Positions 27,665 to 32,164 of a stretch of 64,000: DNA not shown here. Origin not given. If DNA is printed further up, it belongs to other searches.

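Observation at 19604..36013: Giant single-exon receptor gene (about 16 kb, >5,300 aa) with an extracellular RCC1 propeller and a C-terminal 7-8-TM module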

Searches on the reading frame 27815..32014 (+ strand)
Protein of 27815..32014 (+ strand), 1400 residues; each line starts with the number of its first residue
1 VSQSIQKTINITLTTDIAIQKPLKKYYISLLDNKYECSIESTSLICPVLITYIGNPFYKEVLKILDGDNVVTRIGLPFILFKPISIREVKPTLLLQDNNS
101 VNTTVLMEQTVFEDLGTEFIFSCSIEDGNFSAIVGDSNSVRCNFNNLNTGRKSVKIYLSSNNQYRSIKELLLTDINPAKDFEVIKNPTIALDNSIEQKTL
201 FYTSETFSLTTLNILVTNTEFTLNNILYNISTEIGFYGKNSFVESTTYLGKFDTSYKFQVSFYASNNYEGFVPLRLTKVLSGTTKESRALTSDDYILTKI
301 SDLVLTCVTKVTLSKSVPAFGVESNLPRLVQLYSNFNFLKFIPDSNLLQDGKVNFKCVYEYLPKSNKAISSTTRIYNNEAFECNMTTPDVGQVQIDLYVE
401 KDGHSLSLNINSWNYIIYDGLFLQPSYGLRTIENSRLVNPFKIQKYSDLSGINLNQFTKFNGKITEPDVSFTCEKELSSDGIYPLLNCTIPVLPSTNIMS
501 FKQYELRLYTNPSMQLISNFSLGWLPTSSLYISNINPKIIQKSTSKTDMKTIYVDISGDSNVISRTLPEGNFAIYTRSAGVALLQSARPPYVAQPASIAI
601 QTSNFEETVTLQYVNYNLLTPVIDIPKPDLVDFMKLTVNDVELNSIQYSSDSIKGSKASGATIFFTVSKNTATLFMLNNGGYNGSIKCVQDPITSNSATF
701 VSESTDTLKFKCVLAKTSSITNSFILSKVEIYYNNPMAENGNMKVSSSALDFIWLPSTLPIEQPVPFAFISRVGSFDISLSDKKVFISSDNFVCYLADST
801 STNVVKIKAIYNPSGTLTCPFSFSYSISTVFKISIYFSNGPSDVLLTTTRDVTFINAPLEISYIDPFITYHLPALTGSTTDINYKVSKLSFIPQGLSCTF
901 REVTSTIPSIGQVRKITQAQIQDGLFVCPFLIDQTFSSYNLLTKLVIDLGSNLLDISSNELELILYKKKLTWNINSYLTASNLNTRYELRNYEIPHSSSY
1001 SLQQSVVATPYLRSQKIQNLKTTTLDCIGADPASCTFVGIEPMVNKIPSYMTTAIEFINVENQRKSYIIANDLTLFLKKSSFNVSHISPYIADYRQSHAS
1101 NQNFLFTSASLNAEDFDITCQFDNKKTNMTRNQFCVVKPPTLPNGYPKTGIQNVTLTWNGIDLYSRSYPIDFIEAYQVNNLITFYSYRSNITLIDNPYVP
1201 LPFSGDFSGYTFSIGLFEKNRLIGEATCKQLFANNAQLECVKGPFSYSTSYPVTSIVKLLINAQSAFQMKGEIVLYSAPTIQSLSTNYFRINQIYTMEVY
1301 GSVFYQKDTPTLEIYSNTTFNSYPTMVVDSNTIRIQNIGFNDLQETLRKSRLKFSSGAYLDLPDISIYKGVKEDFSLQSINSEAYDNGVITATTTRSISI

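Call 4: search_protein_families(library=pfam, proteins=[window:27815-32014:+], max_evalue=0.1)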
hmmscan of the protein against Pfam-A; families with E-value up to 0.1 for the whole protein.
window:27815-32014:+ (1400 aa): 0 families
